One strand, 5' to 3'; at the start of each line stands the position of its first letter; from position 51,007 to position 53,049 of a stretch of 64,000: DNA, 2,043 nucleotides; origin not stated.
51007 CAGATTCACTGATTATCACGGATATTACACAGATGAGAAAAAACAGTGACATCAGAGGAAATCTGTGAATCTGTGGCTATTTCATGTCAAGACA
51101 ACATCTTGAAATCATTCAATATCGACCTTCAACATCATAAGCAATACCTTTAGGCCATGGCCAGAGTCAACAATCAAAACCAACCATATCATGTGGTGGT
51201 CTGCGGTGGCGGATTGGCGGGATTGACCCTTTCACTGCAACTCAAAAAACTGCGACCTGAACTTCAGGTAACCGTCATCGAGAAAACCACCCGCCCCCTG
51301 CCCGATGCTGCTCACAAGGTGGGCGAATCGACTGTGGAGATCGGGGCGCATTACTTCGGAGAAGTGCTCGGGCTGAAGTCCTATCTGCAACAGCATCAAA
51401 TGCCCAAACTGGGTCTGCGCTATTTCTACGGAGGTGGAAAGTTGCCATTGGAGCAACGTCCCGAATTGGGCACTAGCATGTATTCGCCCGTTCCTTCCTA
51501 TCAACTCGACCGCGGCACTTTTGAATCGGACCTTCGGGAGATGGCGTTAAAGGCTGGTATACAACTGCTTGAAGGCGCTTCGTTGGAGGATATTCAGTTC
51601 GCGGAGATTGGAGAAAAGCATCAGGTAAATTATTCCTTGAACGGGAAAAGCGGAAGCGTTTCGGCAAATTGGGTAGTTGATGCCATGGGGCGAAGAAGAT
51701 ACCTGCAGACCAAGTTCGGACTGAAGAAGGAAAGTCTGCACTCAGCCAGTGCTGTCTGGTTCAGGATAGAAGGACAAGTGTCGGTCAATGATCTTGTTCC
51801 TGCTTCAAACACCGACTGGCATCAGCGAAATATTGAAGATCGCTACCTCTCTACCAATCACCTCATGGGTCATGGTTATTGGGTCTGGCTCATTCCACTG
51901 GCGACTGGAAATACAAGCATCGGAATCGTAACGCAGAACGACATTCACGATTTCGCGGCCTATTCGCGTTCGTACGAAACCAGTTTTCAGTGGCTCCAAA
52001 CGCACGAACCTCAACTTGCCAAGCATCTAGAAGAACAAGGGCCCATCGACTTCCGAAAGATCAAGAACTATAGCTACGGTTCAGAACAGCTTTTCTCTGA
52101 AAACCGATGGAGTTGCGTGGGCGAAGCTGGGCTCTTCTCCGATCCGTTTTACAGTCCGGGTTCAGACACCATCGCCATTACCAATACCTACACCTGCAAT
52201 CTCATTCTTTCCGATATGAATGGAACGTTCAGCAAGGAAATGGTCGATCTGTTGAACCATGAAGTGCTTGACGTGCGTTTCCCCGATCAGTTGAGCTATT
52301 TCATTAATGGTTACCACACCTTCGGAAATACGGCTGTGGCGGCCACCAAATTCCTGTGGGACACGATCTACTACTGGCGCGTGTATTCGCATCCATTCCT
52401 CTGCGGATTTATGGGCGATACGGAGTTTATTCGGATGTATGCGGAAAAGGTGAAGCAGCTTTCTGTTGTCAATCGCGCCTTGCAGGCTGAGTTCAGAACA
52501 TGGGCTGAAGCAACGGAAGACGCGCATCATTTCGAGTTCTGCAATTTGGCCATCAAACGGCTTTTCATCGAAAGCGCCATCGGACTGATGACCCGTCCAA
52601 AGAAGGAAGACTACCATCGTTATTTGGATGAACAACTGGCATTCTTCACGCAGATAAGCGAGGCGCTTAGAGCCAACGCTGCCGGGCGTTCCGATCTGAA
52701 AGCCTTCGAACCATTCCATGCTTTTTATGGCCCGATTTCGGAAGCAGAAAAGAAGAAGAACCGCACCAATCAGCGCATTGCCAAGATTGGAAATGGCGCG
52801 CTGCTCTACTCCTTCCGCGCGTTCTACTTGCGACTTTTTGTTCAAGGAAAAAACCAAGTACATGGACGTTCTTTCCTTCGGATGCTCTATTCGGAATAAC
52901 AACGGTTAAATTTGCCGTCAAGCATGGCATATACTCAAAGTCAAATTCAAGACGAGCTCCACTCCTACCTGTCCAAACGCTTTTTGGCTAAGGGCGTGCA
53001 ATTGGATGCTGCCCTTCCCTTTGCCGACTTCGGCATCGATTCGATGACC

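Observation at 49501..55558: A loader-less halogenase-ACP-HHxxxD acyltransferase operon convergent with a sulfotransferase: candidate halogenated or sulfated lipid pathway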

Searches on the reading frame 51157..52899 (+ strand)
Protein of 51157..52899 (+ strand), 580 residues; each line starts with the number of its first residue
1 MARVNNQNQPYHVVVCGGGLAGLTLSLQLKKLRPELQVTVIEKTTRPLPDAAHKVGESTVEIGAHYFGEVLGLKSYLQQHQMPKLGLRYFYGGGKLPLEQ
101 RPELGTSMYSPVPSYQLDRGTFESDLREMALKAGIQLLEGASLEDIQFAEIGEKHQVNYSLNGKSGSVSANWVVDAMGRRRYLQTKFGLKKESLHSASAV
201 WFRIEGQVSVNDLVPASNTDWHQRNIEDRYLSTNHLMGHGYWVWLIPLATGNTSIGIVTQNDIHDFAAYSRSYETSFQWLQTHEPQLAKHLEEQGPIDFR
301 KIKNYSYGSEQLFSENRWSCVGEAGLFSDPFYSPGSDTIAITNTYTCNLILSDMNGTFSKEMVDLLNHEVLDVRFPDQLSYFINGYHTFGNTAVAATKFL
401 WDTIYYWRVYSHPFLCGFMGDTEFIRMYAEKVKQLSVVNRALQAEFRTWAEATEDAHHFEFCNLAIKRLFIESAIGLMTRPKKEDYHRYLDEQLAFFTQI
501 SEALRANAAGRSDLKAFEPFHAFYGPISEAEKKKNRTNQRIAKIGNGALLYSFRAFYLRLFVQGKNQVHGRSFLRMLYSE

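Call 3: search_protein_families(library=pfam, proteins=[window:51157-52899:+], max_evalue=0.01)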
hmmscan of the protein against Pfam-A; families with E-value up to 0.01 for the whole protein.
window:51157-52899:+ (580 aa): 10 families
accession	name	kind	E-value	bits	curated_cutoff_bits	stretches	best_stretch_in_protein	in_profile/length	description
PF04820.20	Trp_halogenase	-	1.8e-12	47.3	21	2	112-268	150-287/458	Tryptophan halogenase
PF01494.25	FAD_binding_3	-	1.9e-07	31.1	22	1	12-216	3-198/349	FAD binding domain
PF07992.20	Pyr_redox_2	-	1e-05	25.6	26.1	1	3-56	135-186/291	Pyridine nucleotide-disulphide oxidoreductase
PF13450.12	NAD_binding_8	-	2.7e-05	24.8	21.9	1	16-67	2-52/68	NAD(P)-binding Rossmann-like domain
PF01266.30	DAO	-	4.5e-05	23.6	27.9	1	12-45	1-32/353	FAD dependent oxidoreductase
PF05834.18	Lycopene_cycl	-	0.00053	19.6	23.4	1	13-48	2-37/380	Lycopene cyclase protein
PF00070.33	Pyr_redox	-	0.00093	20.1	22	1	12-57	1-48/82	Pyridine nucleotide-disulphide oxidoreductase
PF00890.30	FAD_binding_2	-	0.00098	18.8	20.4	1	12-45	1-32/414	FAD binding domain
PF06039.21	Mqo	-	0.0015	17.6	27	0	11-46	3-38/489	Malate:quinone oxidoreductase (Mqo)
PF01946.23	Thi4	-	0.0044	16.7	26.2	0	12-44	19-50/235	Thi4 family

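Call 4: search_protein_families(library=ncbifam, proteins=[window:51157-52899:+], max_evalue=0.01)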
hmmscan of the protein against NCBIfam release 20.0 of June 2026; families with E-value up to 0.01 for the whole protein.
window:51157-52899:+ (580 aa): 34 families (the best 25 are shown)
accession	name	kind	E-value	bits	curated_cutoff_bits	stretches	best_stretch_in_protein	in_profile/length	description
NF033113.0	halo_ClmS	equivalog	1.3e-16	60.2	900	1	12-336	4-307/570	chloramphenicol-biosynthetic FADH2-dependent halogenase CmlS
NF049967.1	QhpG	equivalog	8.9e-16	57.8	240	1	13-335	1-271/423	flavin-dependent monooxygenase QhpG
TIGR02032.1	GG-red-SF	subfamily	1.5e-14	54.4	158.8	1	11-332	1-279/297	geranylgeranyl reductase family protein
NF038171.1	maturase_LodB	equivalog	9.5e-10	38.1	400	1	13-200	2-180/361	lysine-epsilon-oxidase maturase LodB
NF038174.1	maturase_GoxB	equivalog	1.3e-07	31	400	1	12-198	2-172/358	glycine oxidase maturase GoxB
NF004829.0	PRK06183.1-3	subfamily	2.7e-07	29.7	390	1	6-196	4-190/520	bifunctional 3-(3-hydroxy-phenyl)propionate/3-hydroxycinnamic acid hydroxylase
NF005599.0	PRK07333.1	equivalog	3.2e-06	25.9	549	1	4-46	6-48/414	ubiquinone biosynthesis hydroxylase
NF041080.1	DGGGPL_reductase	equivalog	1.1e-05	24.5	580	1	11-275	2-243/447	digeranylgeranylglycerophospholipid reductase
TIGR00562.1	proto_IX_ox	equivalog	8.3e-05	21.3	97.85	1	12-46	4-38/470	protoporphyrinogen oxidase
NF004835.0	PRK06185.1-4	equivalog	8.9e-05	21.4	601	1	10-207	10-200/411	FAD-dependent oxidoreductase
TIGR01790.1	carotene-cycl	subfamily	9.2e-05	21.7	209.5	1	13-44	2-31/387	lycopene cyclase family protein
NF004356.0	PRK05732.1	equivalog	0.00025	20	384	1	11-45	4-39/395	2-octaprenyl-6-methoxyphenyl hydroxylase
TIGR01984.1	UbiH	equivalog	0.00029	19.8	392.2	1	13-80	2-68/382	2-octaprenyl-6-methoxyphenyl hydroxylase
NF004833.1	PRK06185.1-1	subfamily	0.00053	18.8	488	0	13-50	5-40/403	FAD-dependent oxidoreductase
TIGR01988.1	Ubi-OHases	subfamily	0.00058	18.8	224.65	1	12-79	1-68/387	ubiquinone biosynthesis hydroxylase, UbiH/UbiF/VisC/COQ6 family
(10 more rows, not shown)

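Call 17: search_solved_structures(query=window:51157-52899:+, max_evalue=0.01, show_alignments=2)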
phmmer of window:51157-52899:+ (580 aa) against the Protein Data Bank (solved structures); distinct sequences matched with E-value up to 0.01: 18.
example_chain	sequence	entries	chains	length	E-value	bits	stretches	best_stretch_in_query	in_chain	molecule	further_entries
5dbj_E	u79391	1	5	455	1.7e-18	69.8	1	76-361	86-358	FADH2-dependent halogenase PltA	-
3nix_A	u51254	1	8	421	1e-13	54.1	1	9-343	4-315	Flavoprotein/dehydrogenase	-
8zop_A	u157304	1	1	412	2.1e-13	53.1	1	3-349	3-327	Halogenase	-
5buk_A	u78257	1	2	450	1.1e-12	50.7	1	85-386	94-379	FADH2-dependent halogenase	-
5bul_A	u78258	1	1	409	2.2e-10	43.1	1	11-337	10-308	flavin-dependent halogenase triple mutant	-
7fco_A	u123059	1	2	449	3.9e-10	42.3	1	114-363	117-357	ChlB4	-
5bva_A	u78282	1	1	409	5.6e-10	41.7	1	11-336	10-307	flavin-dependent halogenase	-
3i3l_A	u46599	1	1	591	5.4e-09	38.5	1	12-337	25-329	Alkylhalidase CmlS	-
3e1t_A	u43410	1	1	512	1.5e-08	37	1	9-382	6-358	Halogenase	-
8gu0_A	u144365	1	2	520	2.4e-08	36.4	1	161-341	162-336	Non-heme halogenase radH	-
5wgv_A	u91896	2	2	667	1.2e-06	30.8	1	12-143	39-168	Flavin-dependent halogenase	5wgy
5wgt_A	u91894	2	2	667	1.2e-06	30.7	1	12-90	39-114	Flavin-dependent halogenase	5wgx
5wgu_A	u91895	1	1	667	1.3e-06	30.7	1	12-89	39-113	Flavin-dependent halogenase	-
5wgr_A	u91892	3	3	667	1.3e-06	30.7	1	12-89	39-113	Flavin-dependent halogenase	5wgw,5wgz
5wgs_A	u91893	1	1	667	1.4e-06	30.5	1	12-88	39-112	Flavin-dependent halogenase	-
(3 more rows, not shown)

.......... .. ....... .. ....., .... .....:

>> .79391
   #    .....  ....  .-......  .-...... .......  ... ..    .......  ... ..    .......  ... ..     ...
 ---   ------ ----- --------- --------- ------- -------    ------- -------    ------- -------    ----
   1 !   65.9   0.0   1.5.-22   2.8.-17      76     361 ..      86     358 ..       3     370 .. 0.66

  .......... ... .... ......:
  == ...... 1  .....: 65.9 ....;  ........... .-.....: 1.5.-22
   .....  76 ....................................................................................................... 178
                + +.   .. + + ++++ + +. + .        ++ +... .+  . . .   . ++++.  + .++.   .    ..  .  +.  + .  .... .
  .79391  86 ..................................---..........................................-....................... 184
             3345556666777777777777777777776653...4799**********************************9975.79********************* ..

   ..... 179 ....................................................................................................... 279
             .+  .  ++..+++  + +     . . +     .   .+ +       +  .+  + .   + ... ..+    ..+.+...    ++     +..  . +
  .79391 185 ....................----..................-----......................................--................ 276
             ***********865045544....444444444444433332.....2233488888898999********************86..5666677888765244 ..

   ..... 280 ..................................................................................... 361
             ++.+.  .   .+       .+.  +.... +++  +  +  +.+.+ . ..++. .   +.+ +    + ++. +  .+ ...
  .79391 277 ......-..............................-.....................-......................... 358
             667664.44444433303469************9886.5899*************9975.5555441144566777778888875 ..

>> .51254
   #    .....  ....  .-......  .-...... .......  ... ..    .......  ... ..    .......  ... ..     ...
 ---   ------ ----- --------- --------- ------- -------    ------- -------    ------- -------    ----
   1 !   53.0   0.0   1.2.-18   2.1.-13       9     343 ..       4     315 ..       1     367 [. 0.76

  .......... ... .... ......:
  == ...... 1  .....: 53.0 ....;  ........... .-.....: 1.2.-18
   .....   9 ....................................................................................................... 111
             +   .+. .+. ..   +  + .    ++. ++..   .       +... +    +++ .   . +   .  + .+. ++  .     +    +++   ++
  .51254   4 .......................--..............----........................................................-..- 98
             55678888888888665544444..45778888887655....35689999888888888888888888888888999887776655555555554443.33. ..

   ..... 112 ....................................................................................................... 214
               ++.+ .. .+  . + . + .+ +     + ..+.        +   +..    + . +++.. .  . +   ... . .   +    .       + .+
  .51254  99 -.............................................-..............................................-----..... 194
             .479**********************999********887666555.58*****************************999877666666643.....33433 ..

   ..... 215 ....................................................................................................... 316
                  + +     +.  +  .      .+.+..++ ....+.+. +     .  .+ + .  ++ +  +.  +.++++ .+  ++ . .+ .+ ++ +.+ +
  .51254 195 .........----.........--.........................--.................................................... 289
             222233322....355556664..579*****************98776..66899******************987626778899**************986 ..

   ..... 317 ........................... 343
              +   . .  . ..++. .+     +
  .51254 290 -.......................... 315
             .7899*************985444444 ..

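Call 32: find_homologous_proteins(query=window:51157-52899:+, max_evalue=1e-10)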
Query window:51157-52899:+ (580 aa): 7959 proteins with E <= 1e-10 among 8000 candidates; the best 120 are listed.
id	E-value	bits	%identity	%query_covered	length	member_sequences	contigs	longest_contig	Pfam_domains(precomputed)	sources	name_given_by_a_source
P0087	0.0e+0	1350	100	100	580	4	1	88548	PF07992.21,PF04820.21,PF01494.26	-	-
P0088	0.0e+0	1173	85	99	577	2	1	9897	PF04820.21,PF01494.26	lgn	-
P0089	0.0e+0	1100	80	99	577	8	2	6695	PF01266.31,PF04820.21,PF01494.26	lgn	-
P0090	0.0e+0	1039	76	99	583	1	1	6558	PF01266.31,PF04820.21,PF01494.26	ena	-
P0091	0.0e+0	1024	75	98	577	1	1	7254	PF01266.31,PF13450.13,PF07992.21,PF04820.21,PF01494.26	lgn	-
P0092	0.0e+0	1021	75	98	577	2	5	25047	PF01266.31,PF13450.13,PF07992.21,PF04820.21,PF01494.26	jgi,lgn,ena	-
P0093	0.0e+0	1021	75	99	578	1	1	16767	PF01266.31,PF07992.21,PF04820.21,PF01494.26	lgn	-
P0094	0.0e+0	1020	75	99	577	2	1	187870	PF01266.31,PF07992.21,PF04820.21,PF01494.26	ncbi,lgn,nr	ncbi:MAG: tryptophan 7-halogenase [Flavobacteriales bacterium]|nr:tryptophan 7-halogenase [Flavobact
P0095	0.0e+0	1019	75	98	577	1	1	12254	PF01266.31,PF13450.13,PF07992.21,PF04820.21,PF01494.26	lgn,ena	-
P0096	0.0e+0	1010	74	99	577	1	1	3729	PF01266.31,PF13450.13,PF07992.21,PF04820.21,PF01494.26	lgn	-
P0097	1.3e-297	1006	74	99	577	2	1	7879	PF01266.31,PF13450.13,PF04820.21,PF01494.26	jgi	jgi:flavin-dependent dehydrogenase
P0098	5.3e-297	1004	73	99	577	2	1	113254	PF01266.31,PF13450.13,PF04820.21,PF01494.26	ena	-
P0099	1.5e-293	993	73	99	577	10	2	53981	PF01266.31,PF13450.13,PF07992.21,PF04820.21,PF05834.19,PF01494.26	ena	-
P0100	3.6e-293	992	72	99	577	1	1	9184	PF13450.13,PF04820.21,PF01494.26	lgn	-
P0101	1.9e-291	986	73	98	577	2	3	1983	PF01266.31,PF13450.13,PF07992.21,PF04820.21,PF01494.26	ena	-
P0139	5.7e-197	674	51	98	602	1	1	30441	PF01946.24,PF01266.31,PF13450.13,PF04820.21,PF05834.19,PF01494.26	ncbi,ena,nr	ncbi:MAG: FAD-dependent oxidoreductase [Bacteroidetes bacterium]|nr:MAG: FAD-dependent oxidoreductas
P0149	7.5e-136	472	46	79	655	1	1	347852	PF04820.21,PF05834.19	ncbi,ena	-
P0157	9.3e-134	465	43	90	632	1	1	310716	PF01946.24,PF01266.31,PF04820.21,PF05834.19,PF01494.26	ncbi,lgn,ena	-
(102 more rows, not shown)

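Call 33: find_encoding_contigs(protein=P0149, flank=8000, max_places=1)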
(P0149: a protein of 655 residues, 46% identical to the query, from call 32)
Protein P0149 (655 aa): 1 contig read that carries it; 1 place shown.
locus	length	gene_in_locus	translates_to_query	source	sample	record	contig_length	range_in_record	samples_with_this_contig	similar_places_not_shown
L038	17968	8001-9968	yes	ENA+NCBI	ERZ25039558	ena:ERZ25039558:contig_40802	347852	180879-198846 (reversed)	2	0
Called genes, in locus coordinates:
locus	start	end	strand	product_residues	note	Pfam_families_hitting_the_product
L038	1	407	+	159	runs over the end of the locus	-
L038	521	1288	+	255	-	-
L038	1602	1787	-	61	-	-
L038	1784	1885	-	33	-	-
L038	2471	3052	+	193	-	PF00501:AMP-binding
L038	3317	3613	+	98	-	PF13193:AMP-binding_C (weak)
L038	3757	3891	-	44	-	-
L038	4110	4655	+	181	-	-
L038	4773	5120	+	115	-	-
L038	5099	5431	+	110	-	-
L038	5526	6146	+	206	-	-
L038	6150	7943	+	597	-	-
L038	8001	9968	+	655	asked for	PF04820:Trp_halogenase (faint), PF05834:Lycopene_cycl (faint)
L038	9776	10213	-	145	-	-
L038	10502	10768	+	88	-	-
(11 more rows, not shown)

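Call 34: find_encoding_contigs(protein=P0157, flank=8000, max_places=1)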
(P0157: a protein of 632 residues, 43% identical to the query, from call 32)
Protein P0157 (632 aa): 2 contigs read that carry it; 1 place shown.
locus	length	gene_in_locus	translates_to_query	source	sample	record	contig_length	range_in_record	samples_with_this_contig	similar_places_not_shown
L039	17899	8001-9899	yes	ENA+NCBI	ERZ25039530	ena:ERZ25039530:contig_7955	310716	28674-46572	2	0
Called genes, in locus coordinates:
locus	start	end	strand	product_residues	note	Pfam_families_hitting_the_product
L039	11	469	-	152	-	-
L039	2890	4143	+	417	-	PF13542:HTH_Tnp_ISL3 (faint), PF01610:DDE_Tnp_ISL3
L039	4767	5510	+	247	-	-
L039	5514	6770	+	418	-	-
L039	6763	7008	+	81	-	-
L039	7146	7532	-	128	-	PF01850:PIN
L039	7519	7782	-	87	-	PF04014:MazE_antitoxin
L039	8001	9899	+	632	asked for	PF01266:DAO (faint), PF01494:FAD_binding_3, PF01946:Thi4 (faint), PF04820:Trp_halogenase (faint), PF05834:Lycopene_cycl (faint)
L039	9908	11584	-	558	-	PF00501:AMP-binding, PF13193:AMP-binding_C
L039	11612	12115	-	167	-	PF01643:Acyl-ACP_TE, PF13279:4HBT_2, PF03061:4HBT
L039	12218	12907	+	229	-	PF25129:Pyr4-TMTC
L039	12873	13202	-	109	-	-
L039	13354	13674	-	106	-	PF11746:DUF3303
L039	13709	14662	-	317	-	PF01040:UbiA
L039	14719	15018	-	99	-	PF11746:DUF3303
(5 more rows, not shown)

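Call 35: find_encoding_contigs(protein=P0139, flank=8000, max_places=1)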
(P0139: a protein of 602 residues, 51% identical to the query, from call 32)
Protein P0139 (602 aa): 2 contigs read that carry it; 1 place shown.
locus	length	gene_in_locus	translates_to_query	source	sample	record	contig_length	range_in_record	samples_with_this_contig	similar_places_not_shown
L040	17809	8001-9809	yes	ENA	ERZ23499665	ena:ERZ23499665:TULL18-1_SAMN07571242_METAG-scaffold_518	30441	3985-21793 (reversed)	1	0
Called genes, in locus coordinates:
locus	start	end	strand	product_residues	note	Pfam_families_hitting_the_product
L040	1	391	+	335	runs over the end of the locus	PF02574:S-methyl_trans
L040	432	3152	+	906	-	PF00809:Pterin_bind, PF02607:B12-binding_2, PF02310:B12-binding, PF02965:Met_synt_B12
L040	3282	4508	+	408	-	PF00691:OmpA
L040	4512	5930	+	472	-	PF02321:OEP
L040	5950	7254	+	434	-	PF25917:BSH_RND, PF25984:BSH_YknX (faint), PF25876:HH_MFP_RND (weak), PF25990:Beta-barrel_YknX (weak), PF26002:Beta-barrel_AprE, PF25989:YknX_C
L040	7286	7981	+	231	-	PF00814:TsaD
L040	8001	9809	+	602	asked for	PF01266:DAO (weak), PF01494:FAD_binding_3 (weak), PF01946:Thi4 (faint), PF05834:Lycopene_cycl (faint), PF13450:NAD_binding_8 (weak), PF04820:Trp_halogenase (weak)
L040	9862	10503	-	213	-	-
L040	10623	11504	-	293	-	-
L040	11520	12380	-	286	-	PF19578:DUF6090 (faint)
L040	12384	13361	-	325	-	PF08240:ADH_N, PF00107:ADH_zinc_N, PF13602:ADH_zinc_N_2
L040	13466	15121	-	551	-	PF00070:Pyr_redox (faint), PF00890:FAD_binding_2 (weak), PF01266:DAO (faint), PF01593:Amino_oxidase, PF03486:HI0933_like (faint), PF07992:Pyr_redox_2 (faint), PF13450:NAD_binding_8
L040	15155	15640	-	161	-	PF00132:Hexapep, PF14602:Hexapep_2 (weak), PF25084:LbH_EIF2B (faint), PF25087:GMPPB_C (faint), PF00132:Hexapep (weak)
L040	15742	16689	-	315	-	PF00106:adh_short (weak), PF01073:3Beta_HSD, PF01370:Epimerase, PF02719:Polysacc_synt_2 (faint), PF04321:RmlD_sub_bind, PF16363:GDP_Man_Dehyd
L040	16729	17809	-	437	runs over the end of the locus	PF03446:NAD_binding_2 (faint), PF03721:UDPG_MGDP_dh_N, PF00984:UDPG_MGDP_dh, PF03720:UDPG_MGDP_dh_C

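Call 86: predict_structure(alignment_id=A3)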
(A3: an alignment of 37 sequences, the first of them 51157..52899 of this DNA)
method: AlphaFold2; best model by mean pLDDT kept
length: 580 residues; sequences in the alignment: 37
mean_pLDDT: 91.3   pTM: 0.92
mean pLDDT of the five models: 91.3, 90.3, 90.0, 89.3, 88.6
residues with pLDDT >= 90: 441; 70-90: 117; 50-70: 16; < 50: 6
segments of 3 or more residues with pLDDT < 50: 1-6
pLDDT, mean of each block of 10 residues (from residue 1): 51 96 98 97 87 73 96 96 93 87 92 90 94 97 94 91 95 94 96 93 92 94 90 93 93 93 94 96 95 92 94 97 93 88 98 96 98 95 91 93 96 97 97 97 93 82 91 95 96 95 84 63 81 88 84 92 94 86
secondary structure, 60 per line:
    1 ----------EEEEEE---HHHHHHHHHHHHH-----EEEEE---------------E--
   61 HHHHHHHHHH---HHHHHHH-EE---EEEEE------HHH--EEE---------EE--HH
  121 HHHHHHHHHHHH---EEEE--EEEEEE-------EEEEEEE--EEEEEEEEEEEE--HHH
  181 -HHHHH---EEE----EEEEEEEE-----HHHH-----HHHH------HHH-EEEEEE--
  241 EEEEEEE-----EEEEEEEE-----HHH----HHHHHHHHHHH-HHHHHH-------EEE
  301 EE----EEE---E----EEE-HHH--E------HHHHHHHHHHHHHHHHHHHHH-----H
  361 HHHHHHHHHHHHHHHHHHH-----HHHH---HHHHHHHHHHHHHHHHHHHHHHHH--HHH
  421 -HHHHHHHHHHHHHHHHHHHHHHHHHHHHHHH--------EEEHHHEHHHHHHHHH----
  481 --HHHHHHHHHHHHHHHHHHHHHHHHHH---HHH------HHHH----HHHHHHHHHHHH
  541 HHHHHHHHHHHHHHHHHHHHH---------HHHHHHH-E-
elements in order: E11-16 H20-32 E38-42 H61-70 H74-80 E87-91 E103-105 H119-132 E136-139 E142-147 E155-161 E164-175 H182-186 E190-192 E197-204 H210-213 H219-222 E233-238 E241-247 E253-260 H273-283 H285-290 E298-302 E307-309 E318-320 H334-354 H360-379 H385-388 H392-415 H422-452 E461-463 H468-476 H483-508 H521-524 H529-561 H571-577
